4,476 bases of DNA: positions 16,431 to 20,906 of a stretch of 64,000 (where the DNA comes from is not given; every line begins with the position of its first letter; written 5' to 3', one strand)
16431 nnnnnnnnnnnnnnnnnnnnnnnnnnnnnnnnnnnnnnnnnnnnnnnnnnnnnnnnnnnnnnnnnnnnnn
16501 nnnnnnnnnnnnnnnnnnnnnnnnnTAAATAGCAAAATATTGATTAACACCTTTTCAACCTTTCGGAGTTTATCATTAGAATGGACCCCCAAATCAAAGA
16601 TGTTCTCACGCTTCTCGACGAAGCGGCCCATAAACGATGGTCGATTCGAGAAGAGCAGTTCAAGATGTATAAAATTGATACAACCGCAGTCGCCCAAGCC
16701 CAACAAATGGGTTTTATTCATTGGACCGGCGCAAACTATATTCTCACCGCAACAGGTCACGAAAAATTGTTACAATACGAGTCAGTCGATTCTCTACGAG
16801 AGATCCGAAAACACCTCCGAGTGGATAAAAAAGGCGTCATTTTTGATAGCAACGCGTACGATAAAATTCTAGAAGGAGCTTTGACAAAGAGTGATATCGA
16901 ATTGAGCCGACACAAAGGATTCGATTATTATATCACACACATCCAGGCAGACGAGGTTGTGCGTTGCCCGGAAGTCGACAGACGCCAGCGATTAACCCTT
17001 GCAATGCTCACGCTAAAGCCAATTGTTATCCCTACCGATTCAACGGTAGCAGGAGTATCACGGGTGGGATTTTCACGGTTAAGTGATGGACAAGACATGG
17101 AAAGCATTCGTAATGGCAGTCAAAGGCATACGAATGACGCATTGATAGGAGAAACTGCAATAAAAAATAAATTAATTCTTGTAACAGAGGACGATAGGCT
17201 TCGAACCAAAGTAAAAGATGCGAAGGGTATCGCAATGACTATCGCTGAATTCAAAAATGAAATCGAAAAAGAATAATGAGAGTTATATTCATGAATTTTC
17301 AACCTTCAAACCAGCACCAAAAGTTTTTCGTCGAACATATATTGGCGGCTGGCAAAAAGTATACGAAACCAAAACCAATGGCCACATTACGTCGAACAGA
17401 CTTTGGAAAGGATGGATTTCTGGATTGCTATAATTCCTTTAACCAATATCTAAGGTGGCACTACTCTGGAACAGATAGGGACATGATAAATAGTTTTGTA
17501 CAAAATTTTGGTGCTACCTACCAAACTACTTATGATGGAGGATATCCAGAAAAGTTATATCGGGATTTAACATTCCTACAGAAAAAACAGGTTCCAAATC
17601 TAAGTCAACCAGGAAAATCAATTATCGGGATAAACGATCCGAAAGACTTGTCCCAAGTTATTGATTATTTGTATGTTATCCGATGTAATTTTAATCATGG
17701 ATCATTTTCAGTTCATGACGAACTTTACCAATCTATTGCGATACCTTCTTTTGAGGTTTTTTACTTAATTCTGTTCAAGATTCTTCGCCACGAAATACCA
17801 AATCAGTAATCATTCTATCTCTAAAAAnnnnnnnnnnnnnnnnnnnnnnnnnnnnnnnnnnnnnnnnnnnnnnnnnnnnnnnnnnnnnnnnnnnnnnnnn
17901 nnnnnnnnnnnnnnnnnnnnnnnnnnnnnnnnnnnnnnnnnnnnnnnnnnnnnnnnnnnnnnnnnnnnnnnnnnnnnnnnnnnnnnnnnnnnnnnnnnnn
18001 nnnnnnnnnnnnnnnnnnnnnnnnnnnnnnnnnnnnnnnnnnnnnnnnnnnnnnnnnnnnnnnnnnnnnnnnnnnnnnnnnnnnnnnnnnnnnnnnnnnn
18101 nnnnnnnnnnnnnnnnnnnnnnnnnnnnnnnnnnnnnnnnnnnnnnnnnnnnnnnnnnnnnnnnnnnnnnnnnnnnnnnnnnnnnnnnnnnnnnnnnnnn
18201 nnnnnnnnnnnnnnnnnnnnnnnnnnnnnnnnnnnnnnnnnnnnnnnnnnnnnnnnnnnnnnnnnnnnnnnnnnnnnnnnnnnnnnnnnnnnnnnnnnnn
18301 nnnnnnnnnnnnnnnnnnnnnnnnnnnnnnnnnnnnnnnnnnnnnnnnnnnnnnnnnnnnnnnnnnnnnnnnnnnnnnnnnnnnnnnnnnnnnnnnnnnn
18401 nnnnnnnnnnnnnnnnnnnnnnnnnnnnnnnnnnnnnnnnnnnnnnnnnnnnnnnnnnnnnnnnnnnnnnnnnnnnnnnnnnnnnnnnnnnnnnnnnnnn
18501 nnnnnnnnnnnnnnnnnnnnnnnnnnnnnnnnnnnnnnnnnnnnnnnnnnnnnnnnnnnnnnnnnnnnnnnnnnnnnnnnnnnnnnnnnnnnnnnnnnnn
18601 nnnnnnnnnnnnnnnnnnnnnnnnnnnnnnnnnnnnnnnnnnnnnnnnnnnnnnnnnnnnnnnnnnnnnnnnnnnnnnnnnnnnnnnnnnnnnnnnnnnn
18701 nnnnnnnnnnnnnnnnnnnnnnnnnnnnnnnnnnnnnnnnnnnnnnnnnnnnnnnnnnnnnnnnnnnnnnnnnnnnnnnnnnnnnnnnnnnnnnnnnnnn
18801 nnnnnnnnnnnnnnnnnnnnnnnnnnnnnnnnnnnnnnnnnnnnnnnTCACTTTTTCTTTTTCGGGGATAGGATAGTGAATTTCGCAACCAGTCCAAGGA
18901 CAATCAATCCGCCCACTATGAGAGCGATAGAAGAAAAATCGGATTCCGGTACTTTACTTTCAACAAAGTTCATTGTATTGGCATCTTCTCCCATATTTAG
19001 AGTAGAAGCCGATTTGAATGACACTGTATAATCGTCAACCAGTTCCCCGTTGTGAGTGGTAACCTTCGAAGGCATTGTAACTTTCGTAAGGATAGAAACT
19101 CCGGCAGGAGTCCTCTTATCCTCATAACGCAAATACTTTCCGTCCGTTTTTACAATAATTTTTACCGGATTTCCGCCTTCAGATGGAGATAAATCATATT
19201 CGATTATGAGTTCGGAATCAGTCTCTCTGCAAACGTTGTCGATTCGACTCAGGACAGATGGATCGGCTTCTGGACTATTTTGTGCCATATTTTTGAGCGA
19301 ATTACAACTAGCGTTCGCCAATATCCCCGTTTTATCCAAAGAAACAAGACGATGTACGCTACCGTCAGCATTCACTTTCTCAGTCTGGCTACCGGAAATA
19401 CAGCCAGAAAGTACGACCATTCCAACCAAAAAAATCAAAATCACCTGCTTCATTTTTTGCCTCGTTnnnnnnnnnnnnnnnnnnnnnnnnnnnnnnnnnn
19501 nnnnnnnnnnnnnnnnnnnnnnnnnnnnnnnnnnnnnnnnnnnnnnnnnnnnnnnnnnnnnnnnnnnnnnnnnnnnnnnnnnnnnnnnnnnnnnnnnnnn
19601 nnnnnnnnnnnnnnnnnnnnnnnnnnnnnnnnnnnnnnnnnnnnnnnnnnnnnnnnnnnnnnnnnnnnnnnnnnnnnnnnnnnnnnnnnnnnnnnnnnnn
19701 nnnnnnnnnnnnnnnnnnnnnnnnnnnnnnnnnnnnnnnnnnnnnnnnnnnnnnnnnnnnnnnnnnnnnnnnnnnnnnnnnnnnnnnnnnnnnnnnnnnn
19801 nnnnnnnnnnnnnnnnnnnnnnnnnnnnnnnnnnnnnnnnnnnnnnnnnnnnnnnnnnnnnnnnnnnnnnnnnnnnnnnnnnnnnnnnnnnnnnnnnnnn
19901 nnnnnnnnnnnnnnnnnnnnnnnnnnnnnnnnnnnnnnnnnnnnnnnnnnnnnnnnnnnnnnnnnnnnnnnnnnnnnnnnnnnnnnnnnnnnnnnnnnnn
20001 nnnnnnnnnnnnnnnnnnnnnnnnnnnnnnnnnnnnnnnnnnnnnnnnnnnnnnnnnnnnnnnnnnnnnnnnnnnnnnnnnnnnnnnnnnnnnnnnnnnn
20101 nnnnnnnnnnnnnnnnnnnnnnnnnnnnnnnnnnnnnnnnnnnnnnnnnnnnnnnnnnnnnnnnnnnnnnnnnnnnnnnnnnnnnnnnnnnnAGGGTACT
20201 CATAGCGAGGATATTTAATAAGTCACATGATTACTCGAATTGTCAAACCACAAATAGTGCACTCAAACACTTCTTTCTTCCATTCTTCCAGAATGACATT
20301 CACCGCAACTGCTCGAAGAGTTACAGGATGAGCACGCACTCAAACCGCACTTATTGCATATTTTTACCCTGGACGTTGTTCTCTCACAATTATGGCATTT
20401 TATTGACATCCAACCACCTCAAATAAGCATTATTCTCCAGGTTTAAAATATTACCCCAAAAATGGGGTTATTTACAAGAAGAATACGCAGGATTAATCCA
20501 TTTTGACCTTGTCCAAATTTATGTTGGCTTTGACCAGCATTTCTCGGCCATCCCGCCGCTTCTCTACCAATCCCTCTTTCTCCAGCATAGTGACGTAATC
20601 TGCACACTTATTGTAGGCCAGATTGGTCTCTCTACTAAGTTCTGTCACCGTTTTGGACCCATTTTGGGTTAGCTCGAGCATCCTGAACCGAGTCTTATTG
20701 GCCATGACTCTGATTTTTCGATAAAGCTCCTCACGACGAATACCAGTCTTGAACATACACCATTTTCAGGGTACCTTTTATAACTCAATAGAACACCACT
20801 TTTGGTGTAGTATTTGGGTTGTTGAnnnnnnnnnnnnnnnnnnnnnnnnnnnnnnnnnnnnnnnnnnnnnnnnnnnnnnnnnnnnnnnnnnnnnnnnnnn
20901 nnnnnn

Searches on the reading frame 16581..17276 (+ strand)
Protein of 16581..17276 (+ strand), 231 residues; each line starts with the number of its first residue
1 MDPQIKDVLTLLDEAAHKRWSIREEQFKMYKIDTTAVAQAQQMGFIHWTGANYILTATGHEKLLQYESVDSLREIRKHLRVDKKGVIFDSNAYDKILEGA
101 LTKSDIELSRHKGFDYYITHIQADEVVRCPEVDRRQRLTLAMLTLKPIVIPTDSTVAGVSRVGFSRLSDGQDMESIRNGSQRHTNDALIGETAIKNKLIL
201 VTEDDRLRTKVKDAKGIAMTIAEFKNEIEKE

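Call 14: search_protein_families(library=pfam, proteins=[window:16581-17276:+])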
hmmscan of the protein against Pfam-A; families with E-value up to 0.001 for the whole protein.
window:16581-17276:+ (231 aa): 1 family
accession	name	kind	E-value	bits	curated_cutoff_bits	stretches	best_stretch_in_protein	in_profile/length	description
PF01850.27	PIN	-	0.00039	21.4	23.6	0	176-208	83-115/120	PIN domain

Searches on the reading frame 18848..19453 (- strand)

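Call 15: search_protein_families(library=pfam, proteins=[window:18848-19453:-], max_evalue=0.01)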
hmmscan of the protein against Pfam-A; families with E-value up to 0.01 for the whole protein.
window:18848-19453:- (201 aa): 1 family
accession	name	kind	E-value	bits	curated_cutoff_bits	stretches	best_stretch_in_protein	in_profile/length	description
PF21946.1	LppM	-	5.3e-05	24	27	1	86-149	84-140/153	LppM domain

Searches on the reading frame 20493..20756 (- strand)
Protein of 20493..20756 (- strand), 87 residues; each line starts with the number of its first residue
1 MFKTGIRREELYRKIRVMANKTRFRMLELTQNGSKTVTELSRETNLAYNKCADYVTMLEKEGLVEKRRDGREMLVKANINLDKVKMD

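Call 16: search_protein_families(library=pfam, proteins=[window:20493-20756:-], max_evalue=0.01)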
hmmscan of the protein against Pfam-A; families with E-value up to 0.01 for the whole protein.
window:20493-20756:- (87 aa): 8 families
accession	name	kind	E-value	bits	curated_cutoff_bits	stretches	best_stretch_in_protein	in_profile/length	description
PF13412.12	HTH_24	-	3e-07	30.4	21.9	1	28-65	11-48/48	Winged helix-turn-helix DNA-binding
PF14947.12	HTH_45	-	4.1e-07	30.4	25.5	1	24-68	9-53/77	Winged helix-turn-helix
PF01978.25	TrmB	-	8.1e-06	26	25.6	1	29-73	17-60/68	Sugar-specific transcriptional regulator TrmB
PF25212.1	HVO_A0114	-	5.7e-05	23.3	27.6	1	21-74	22-76/84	HVO_A0114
PF12840.13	HTH_20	-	0.00011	22.6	27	1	18-67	1-51/51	Helix-turn-helix domain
PF01022.26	HTH_5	-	0.00045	20.5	22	1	20-66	1-47/47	Bacterial regulatory protein, arsR family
PF24034.1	DUF7343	-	0.0011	19.2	27.6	1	30-76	14-60/62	Domain of unknown function (DUF7343)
PF09397.16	FtsK_gamma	-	0.0023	18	30.6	1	32-68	17-53/63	Ftsk gamma domain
